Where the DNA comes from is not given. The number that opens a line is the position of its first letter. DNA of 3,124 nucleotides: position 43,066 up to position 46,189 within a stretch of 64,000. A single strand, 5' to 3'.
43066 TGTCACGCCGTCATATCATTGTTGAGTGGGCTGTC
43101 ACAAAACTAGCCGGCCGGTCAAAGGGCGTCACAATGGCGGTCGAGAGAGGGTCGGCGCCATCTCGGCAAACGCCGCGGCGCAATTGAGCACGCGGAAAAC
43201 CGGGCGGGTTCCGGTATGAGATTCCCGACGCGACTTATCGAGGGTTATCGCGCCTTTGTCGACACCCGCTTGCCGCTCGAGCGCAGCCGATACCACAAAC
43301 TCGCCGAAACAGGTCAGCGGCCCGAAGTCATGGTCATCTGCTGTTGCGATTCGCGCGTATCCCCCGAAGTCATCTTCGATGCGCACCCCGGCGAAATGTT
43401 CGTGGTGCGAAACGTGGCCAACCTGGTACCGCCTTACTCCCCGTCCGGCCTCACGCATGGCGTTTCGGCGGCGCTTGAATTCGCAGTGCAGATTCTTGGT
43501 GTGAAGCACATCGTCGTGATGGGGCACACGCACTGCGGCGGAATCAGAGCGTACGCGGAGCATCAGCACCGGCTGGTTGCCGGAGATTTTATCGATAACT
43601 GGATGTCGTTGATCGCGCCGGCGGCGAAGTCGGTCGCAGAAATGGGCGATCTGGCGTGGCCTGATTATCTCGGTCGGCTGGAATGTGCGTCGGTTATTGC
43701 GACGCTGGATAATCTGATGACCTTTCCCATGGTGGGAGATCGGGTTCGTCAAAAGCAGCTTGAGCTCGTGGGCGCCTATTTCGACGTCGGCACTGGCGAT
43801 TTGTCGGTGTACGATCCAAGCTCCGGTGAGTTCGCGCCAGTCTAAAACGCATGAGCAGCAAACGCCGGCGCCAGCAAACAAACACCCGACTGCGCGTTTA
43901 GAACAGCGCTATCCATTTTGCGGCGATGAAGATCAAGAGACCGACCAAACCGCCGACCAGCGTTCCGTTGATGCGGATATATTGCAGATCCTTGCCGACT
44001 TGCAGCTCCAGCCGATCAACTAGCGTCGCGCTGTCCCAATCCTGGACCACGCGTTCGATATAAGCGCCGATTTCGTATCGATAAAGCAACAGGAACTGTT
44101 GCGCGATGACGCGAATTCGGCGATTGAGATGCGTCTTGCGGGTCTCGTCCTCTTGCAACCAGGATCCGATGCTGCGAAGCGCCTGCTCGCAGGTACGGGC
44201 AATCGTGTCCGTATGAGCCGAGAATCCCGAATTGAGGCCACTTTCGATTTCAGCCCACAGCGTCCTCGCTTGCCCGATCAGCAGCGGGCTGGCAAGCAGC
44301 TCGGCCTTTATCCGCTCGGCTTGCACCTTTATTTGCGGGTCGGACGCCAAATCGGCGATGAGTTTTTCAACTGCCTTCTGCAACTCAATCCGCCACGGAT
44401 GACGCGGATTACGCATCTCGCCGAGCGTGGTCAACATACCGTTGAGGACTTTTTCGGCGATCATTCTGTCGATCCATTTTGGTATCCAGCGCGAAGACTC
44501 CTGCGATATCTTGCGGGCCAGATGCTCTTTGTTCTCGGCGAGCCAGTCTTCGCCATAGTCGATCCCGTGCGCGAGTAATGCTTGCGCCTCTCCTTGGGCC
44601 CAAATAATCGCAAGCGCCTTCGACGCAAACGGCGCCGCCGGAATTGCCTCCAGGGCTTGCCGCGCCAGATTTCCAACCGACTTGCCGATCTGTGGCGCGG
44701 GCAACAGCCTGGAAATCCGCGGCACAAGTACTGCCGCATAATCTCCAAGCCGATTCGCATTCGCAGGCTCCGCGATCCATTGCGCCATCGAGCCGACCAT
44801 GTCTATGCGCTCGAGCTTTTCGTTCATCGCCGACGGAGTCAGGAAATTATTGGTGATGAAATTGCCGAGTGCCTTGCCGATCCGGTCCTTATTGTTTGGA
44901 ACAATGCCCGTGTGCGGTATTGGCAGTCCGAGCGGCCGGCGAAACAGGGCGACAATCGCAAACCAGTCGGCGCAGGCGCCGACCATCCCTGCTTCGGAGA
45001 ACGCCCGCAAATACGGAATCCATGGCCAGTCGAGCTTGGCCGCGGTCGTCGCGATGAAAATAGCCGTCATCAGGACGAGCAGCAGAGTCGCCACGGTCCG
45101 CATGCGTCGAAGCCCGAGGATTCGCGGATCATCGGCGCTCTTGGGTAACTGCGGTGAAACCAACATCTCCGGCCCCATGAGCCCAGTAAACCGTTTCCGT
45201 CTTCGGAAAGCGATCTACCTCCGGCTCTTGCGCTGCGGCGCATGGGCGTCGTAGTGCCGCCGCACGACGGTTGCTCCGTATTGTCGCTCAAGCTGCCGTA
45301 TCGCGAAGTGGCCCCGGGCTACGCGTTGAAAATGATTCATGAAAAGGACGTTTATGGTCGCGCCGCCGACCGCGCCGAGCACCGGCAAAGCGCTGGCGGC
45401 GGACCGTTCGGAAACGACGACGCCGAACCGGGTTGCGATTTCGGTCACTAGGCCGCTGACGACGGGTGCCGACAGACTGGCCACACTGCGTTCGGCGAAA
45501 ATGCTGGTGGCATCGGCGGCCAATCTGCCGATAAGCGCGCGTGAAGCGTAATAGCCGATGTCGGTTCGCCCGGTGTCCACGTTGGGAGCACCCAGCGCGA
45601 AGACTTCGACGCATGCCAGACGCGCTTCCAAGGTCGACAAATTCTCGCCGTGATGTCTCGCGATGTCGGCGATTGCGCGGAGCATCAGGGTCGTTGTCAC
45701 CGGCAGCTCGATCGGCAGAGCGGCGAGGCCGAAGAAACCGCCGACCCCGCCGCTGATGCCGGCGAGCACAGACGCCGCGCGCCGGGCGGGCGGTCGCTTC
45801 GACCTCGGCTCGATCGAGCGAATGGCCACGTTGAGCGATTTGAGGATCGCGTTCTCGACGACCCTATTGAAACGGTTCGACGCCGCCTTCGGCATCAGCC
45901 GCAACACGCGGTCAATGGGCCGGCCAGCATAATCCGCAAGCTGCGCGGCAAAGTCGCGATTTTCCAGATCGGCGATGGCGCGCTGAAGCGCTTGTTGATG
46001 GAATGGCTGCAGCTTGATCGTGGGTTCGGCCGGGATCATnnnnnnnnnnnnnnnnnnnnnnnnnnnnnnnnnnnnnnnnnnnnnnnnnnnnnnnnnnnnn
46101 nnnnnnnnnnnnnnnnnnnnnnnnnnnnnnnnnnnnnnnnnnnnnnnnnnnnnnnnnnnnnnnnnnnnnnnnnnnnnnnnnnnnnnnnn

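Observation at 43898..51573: Ferrosome (fez)-like membrane-organelle gene cluster: CPx-less P-type ATPase with R-rich-motif partners, EcsC, DUF445, PPK2 and DUF5132/DUF2061 proteins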

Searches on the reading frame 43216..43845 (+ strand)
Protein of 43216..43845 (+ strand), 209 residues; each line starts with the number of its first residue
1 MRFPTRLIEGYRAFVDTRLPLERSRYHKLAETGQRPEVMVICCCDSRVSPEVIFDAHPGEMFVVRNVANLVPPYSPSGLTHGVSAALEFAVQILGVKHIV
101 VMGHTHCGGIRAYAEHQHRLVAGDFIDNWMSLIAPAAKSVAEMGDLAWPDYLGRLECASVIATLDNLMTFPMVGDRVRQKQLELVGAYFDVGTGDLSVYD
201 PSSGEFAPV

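Call 3: search_protein_families(library=pfam, proteins=[window:43216-43845:+], max_evalue=0.01)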
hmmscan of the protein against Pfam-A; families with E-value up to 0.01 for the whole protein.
window:43216-43845:+ (209 aa): 1 family
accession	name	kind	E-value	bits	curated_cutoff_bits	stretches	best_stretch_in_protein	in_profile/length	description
PF00484.24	Pro_CA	-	1.7e-47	162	25.7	1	38-195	1-155/156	Carbonic anhydrase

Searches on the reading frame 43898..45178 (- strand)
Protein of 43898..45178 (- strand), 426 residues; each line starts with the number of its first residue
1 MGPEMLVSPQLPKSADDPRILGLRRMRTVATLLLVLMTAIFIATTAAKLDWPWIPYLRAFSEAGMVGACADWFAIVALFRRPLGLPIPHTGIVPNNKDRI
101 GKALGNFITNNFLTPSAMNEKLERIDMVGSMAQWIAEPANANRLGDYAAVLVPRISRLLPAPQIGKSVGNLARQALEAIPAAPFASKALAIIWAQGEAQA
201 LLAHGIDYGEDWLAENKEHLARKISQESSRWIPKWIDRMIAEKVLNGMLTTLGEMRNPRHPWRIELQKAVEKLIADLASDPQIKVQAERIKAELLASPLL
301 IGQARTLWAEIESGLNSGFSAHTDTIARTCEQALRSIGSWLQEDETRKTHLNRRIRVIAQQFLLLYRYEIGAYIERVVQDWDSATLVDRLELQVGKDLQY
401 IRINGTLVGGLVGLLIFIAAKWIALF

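Call 3: search_protein_families(library=pfam, proteins=[window:43898-45178:-], max_evalue=0.01)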
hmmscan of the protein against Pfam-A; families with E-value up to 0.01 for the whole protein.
window:43898-45178:- (426 aa): 1 family
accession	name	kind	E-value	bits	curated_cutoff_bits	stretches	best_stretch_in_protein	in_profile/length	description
PF04286.17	DUF445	-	7.1e-100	335.9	33.8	1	62-423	2-368/368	Protein of unknown function (DUF445)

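Call 7: search_protein_families(library=ncbifam, proteins=[window:43898-45178:-], max_evalue=0.01)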
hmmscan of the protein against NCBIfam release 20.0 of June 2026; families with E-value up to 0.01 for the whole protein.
window:43898-45178:- (426 aa): 0 families

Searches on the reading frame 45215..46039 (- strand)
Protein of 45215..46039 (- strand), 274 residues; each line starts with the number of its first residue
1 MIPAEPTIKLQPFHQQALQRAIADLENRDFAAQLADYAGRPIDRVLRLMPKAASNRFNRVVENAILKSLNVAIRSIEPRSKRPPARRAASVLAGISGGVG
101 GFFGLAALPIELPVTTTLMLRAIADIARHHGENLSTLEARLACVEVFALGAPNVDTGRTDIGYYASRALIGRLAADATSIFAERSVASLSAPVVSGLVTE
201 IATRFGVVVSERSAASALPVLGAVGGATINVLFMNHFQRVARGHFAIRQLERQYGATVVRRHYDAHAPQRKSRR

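Call 3: search_protein_families(library=pfam, proteins=[window:45215-46039:-], max_evalue=0.01)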
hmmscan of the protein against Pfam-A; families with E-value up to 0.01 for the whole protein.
window:45215-46039:- (274 aa): 1 family
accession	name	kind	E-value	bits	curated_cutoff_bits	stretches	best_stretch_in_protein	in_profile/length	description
PF12787.12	EcsC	-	6.6e-23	82.1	30.4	1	88-250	93-240/240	EcsC protein family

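Call 7: search_protein_families(library=ncbifam, proteins=[window:45215-46039:-], max_evalue=0.01)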
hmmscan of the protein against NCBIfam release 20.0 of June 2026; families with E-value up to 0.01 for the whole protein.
window:45215-46039:- (274 aa): 0 families
